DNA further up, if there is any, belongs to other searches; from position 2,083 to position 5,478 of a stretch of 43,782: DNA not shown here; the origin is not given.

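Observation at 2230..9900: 2556-aa multi-domain 'polyvalent' protein at the end of the late operon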

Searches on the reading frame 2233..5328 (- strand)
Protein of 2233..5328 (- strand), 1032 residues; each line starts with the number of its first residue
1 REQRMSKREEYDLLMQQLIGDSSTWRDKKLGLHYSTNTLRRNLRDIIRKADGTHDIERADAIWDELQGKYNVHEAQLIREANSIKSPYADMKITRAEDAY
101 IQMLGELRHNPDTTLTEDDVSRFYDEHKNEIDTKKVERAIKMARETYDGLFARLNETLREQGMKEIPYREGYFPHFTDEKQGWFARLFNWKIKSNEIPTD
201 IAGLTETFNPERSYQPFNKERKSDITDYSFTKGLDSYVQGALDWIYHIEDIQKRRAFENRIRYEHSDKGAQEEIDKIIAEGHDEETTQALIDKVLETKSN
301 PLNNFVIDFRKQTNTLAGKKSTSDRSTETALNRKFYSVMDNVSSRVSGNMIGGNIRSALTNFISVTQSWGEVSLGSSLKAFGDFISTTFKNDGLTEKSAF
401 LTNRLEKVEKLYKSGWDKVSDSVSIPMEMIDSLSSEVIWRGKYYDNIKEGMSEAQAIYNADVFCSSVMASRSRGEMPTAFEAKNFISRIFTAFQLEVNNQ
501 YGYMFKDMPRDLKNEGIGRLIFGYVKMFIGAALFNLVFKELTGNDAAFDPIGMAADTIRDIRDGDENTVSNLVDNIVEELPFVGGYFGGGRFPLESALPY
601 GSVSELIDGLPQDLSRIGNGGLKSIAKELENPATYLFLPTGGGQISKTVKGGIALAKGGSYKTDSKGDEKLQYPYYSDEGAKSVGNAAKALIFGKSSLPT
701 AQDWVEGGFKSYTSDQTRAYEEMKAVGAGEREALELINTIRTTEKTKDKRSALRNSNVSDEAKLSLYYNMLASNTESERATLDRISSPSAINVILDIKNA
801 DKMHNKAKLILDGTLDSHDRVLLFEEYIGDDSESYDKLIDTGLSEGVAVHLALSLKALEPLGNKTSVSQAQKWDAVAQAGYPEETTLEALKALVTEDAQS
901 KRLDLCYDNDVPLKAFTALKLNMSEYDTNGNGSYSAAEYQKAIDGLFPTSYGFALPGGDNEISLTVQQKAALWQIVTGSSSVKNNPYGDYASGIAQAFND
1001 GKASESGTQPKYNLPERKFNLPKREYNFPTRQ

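Call 35: predict_structure(alignment_id=A1)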
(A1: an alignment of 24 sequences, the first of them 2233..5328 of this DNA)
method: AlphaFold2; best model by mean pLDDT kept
length: 1032 residues; sequences in the alignment: 24
mean_pLDDT: 73.1   pTM: 0.58
mean pLDDT of the five models: 73.1, 72.2, 67.6, 65.4, 65.1
residues with pLDDT >= 90: 95; 70-90: 583; 50-70: 208; < 50: 146
segments of 3 or more residues with pLDDT < 50: 195-199, 206-218, 348-350, 576-643, 948-960, 1007-1032
pLDDT, mean of each block of 10 residues (from residue 1): 82 89 79 72 88 89 91 91 90 88 85 79 91 92 88 85 71 59 51 50 49 47 61 81 87 88 79 84 85 76 82 75 64 61 51 58 79 87 79 81 83 68 70 88 93 91 83 65 53 59 77 74 79 72 61 61 52 49 34 36 41 40 39 38 56 79 78 78 72 70 66 87 87 87 85 90 90 80 87 89 85 84 83 80 83 85 80 85 88 81 85 87 81 83 66 37 77 82 74 61 48 34 35 32
secondary structure, 60 per line:
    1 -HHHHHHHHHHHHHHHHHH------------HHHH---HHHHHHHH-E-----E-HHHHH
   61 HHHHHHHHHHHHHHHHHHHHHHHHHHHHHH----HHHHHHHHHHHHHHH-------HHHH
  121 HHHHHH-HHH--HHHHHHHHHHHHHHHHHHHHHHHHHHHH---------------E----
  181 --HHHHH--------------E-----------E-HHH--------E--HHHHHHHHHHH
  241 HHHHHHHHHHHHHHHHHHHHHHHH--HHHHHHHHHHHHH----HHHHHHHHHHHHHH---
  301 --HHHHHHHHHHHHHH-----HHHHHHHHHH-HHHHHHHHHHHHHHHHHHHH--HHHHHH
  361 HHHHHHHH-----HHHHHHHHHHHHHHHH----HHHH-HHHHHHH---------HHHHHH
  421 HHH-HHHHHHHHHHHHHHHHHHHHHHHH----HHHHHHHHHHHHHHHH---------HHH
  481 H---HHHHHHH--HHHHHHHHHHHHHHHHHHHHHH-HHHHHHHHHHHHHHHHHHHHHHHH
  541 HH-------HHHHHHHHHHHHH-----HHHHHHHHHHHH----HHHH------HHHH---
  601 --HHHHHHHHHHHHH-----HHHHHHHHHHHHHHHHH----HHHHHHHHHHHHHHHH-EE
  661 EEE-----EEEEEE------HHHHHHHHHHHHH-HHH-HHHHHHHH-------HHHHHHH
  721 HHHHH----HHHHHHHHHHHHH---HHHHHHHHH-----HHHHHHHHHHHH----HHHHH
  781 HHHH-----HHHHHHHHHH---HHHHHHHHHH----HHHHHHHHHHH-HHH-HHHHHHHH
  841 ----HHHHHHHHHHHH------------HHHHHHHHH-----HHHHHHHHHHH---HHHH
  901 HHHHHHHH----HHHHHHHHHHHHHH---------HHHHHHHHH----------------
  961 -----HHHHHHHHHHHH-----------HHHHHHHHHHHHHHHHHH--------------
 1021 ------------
elements in order (helices of 4 or more, strands of 3 or more residues): H2-19 H32-35 H39-46 H56-90 H95-109 H117-126 H133-160 H183-187 H230-264 H267-279 H284-297 H303-316 H322-331 H333-352 H355-368 H374-389 H394-397 H399-405 H415-423 H425-448 H453-468 H478-481 H485-491 H494-515 H517-542 H550-562 H568-579 H584-587 H594-597 H603-615 H621-637 H642-657 E659-663 E669-674 H681-693 H699-706 H714-725 H730-742 H746-754 H760-771 H776-784 H790-799 H803-812 H817-827 H833-840 H845-856 H869-877 H883-893 H897-908 H913-926 H936-944 H966-977 H989-1006

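Call 38: fold_search(model_id=the predicted structure, library=pdb)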
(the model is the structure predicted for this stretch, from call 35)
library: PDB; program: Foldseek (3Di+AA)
matches with E <= 10: 85; with E <= 0.001: 0
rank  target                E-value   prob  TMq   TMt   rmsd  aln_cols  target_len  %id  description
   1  2qiz                  4.3e-01  0.06  0.08  0.08  36.6      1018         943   11  Structure of the yeast U-box-containing ubiquitin ligase Ufd2p (released 2007-09-18)
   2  4hax_C                6.6e-01  0.08  0.08  0.08  30.9       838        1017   10  Crystal structure of CRM1 inhibitor Ratjadone A in complex with CRM1(K579A)-Ran-RanBP1 (released 2013-01-09)
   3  9ync_B                9.7e-01  0.04  0.07  0.04  43.4       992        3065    9  Motor domains of phi-like human dynein-1 bound to dynactin-p150glued and LIS1 (released 2026-01-28)
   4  4hb0_C                1.1e+00  0.07  0.10  0.10  29.9       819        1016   11  Crystal structure of CRM1 inhibitor Leptomycin B in complex with CRM1(K541Q,K542Q,R543S,K545Q,K548Q,K579Q)-Ran-RanBP1 (released 2013-01-09)
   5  8rbz_d                2.0e+00  0.11  0.12  0.14  21.8       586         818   13  Structure of Integrator-PP2A-SOSS-CTD post-termination complex (released 2024-02-07)
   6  8urj_A                2.1e+00  0.04  0.10  0.10  33.6       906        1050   10  Cryo-EM structure of the HIV-1 nuclear export complex (released 2025-04-30)
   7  7bii_B                2.4e+00  0.02  0.09  0.06  28.9      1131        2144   11  Crystal structure of Nematocida HUWE1 (released 2021-07-28)
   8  8pd7                  2.5e+00  0.02  0.06  0.06  41.3       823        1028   11  Ligand-free SpSLC9C1 in lipid nanodiscs, protomer state 4 (released 2023-11-08)
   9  8pdv                  2.6e+00  0.02  0.06  0.06  41.6       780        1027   12  cGMP-bound SpSLC9C1 in lipid nanodiscs, protomer (released 2023-11-08)
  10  4gpt_C                2.7e+00  0.03  0.09  0.09  33.3       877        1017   10  Crystal structure of KPT251 in complex with CRM1-Ran-RanBP1 (released 2012-09-05)
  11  9kxx_A                3.0e+00  0.08  0.07  0.12  19.6       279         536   11  Inward-open Structure of human B0AT1 (released 2025-12-10)
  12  6gn0_C                3.1e+00  0.10  0.07  0.19  14.6       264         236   12  Exoenzyme S from Pseudomonas aeruginosa in complex with human 14-3-3 protein beta, tetrameric crystal form (released 2018-09-26)
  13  6x2o_C                3.1e+00  0.04  0.10  0.10  29.6       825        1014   12  Crystal Structure of unliganded CRM1(E571K)-Ran-RanBP1 (released 2020-07-01)
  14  9vsc_A                3.2e+00  0.03  0.05  0.11  23.8       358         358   12  Structure of the phosphomimetic mutant CAX1 in Arabidopsis thaliana in the Calcium-bound state (released 2025-09-03)
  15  2b1e                  3.2e+00  0.03  0.07  0.11  35.2       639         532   10  The structures of exocyst subunit Exo70p and the Exo84p C-terminal domains reveal a common motif (released 2005-11-01)
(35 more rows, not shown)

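Call 40: fold_search(model_id=the predicted structure, library=viral)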
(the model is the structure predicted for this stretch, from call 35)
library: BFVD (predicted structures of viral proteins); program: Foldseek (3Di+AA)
matches with E <= 10: 257; with E <= 0.001: 58
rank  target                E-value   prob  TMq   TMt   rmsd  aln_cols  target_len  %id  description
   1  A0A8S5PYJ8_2          1.7e-32  1.00  0.60  0.51   8.5       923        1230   28  PolyVal ADP-Ribosyltransferase in polyvalent protein [Myoviridae sp. ctWiL39]
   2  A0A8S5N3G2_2          2.7e-29  1.00  0.50  0.52  16.4       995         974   22  Large polyvalent protein-associated domain 3 [Podoviridae sp. ctzMH52]
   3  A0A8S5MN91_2          6.2e-15  1.00  0.18  0.18  27.6      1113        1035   17  Uncharacterized protein [Myoviridae sp. ctI7W9]
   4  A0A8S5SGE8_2          8.4e-10  1.00  0.32  0.25  31.1      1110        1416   12  Nuclease [Podoviridae sp. ctZih56]
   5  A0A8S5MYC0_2          6.5e-09  1.00  0.34  0.25  17.0      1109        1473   13  Nuclease [Myoviridae sp. ctRRy11]
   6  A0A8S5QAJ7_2          1.2e-08  1.00  0.34  0.28  23.7      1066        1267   12  Phage MuF C-terminal domain-containing protein [Podoviridae sp. ctZ5d16]
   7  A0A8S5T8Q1            1.8e-08  1.00  0.26  0.21  25.7       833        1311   15  Uncharacterized protein [Podoviridae sp. ctU557]
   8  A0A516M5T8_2          1.9e-08  1.00  0.39  0.30  10.2       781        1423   14  (no name in the UniProt tables at hand)
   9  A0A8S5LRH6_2          5.2e-08  1.00  0.37  0.36  21.0      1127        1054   12  Uncharacterized protein [Myoviridae sp. ctSGr1]
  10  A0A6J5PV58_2          8.6e-08  1.00  0.37  0.27  11.2       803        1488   12  Uncharacterized protein [uncultured Caudovirales phage]
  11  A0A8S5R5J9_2          9.7e-08  1.00  0.31  0.26  22.1      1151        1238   11  Uncharacterized protein [Myoviridae sp. ctxbQ4]
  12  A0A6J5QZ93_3          1.0e-07  1.00  0.36  0.32  10.2       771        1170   14  Uncharacterized protein [uncultured Caudovirales phage]
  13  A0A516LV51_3          1.1e-07  1.00  0.39  0.38   9.5       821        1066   13  (no name in the UniProt tables at hand)
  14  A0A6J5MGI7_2          2.8e-07  1.00  0.37  0.30  11.3       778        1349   13  Uncharacterized protein [uncultured Caudovirales phage]
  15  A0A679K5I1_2          2.8e-07  1.00  0.36  0.41  11.1       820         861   11  (no name in the UniProt tables at hand)
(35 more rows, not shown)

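Call 56: search_protein_representatives(protein=window:2233-5328:-)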
Query: 1032 residues. Proteins with E-value up to 0.001 (for the whole library): 2759; up to 1e-10: 2413; up to 1e-30: 1596. The best 150 are listed.
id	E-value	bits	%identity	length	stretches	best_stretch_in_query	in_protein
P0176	5.1e-291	984.8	52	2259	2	2-843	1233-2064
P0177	2.4e-268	909.7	57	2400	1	3-771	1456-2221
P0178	8.7e-263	891.3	60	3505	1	2-721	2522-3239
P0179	1.1e-261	887.7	60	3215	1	2-717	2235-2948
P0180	1.3e-261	887.5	58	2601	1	3-720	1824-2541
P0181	4.2e-261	885.8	57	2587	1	2-716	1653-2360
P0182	7.8e-260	881.6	55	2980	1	3-776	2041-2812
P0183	2.1e-259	880.1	59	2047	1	2-723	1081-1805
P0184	3.4e-258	876.1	62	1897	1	2-652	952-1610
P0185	8.1e-256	868.3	57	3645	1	3-720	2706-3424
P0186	3.5e-254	862.9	57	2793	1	3-718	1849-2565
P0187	5.4e-254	862.3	58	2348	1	2-722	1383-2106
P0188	1.2e-253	861.1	57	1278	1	3-713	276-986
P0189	3.5e-252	856.3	55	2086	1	3-773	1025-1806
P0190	1.1e-251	854.6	58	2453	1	2-708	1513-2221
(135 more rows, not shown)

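Call 58: find_related_loci(query=A1, collection=genome_contigs, flank=10000)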
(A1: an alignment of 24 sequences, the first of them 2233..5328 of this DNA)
Query A1 (1032 aa) in genome_contigs; peptide patterns used: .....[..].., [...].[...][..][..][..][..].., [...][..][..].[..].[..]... (x = any residue, [..] = any of these).
280 stretches matched a pattern; 177 encode a relative of the query (tblastn E <= 1e-3); the best 80 are kept; 80 distinct loci.
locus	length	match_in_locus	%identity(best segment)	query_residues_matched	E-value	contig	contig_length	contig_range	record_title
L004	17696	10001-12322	53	2-787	0e+0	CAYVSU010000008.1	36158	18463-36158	MAG TPA_asm: uncultured Oscillospiraceae bacterium isolate SRP315200_co1_549 genome assembly, contig: NODE_1509_length_3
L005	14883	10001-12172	55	3-724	0e+0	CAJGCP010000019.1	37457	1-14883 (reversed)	MAG: uncultured Acetatifactor sp. isolate MAG34 genome assembly, contig: k141_9881712_length_37457_cov_12.9954, whole ge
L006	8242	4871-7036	54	3-722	0e+0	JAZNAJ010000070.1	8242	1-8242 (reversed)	MAG: Clostridia bacterium isolate T1900044747_TS20190213.MAGScoT_cleanbin_000043 SGB_2131_k141_2333922, whole genome sho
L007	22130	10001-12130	53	7-708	0e+0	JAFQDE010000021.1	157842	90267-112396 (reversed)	MAG: Tyzzerella sp. isolate RGIG1712 Goat_Cecum-2__c487, whole genome shotgun sequence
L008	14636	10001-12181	52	2-723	0e+0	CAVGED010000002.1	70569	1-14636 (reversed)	Paludibacteraceae bacterium isolate G02615-L1_cleanbin_000004 genome assembly, contig: Spades_G02615-L1_contig_127, whol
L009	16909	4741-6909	54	2-718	0e+0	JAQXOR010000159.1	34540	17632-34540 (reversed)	MAG: Lachnospiraceae bacterium isolate SUG1384 k141_467417, whole genome shotgun sequence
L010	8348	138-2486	49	2-783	0e+0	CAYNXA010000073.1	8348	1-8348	MAG TPA_asm: uncultured Oscillospiraceae bacterium isolate SRP350583_co2_451 genome assembly, contig: NODE_13019_length_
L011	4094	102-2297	50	2-723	0e+0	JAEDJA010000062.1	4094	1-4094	MAG: Treponema sp. isolate MAG176 NODE_18609_length_4094_cov_67.849715, whole genome shotgun sequence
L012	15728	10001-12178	51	3-724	0e+0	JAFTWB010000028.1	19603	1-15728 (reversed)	MAG: Clostridia bacterium isolate RGIG4202 Roe_deer_Colon-3__c275245, whole genome shotgun sequence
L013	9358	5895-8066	50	3-720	0e+0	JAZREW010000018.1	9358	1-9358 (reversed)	MAG: Acutalibacteraceae bacterium isolate T1900045498_YK20190192.MAGScoT_cleanbin_000012 SGB_7461_k141_2826436, whole ge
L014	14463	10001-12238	50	15-763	0e+0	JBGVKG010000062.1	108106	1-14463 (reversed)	MAG: Lachnospiraceae bacterium isolate fecal_MAG_31 fecal_MAG_31_contig_0062, whole genome shotgun sequence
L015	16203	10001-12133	51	18-720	0e+0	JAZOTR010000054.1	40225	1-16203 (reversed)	MAG: Acutalibacteraceae bacterium isolate T1900045537_YK20190231.MAGScoT_cleanbin_000008 SGB_7774_k141_2308361, whole ge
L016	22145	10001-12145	50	8-726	0e+0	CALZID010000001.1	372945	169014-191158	MAG: uncultured Clostridia bacterium isolate SRR3178347_bin.6_metaWRAP_v1.3_MAG genome assembly, contig: ERZ8974935.1, w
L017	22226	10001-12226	49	4-723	0e+0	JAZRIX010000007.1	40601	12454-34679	MAG: Clostridia bacterium isolate T1900045470_YK20190161.MAGScoT_cleanbin_000003 SGB_7234_k141_2126492, whole genome sho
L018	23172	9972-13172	35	17-987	6e-176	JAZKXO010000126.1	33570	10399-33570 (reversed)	MAG: Eubacteriales bacterium isolate T1900045118_TC20190112.MAGScoT_cleanbin_000001 SGB_4819_k141_794894, whole genome s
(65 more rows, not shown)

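Call 75: search_protein_families(library=ncbifam, proteins=[window:2233-5328:-], max_evalue=0.1)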
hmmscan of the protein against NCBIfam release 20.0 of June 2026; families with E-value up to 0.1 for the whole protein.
window:2233-5328:- (1032 aa): 0 families
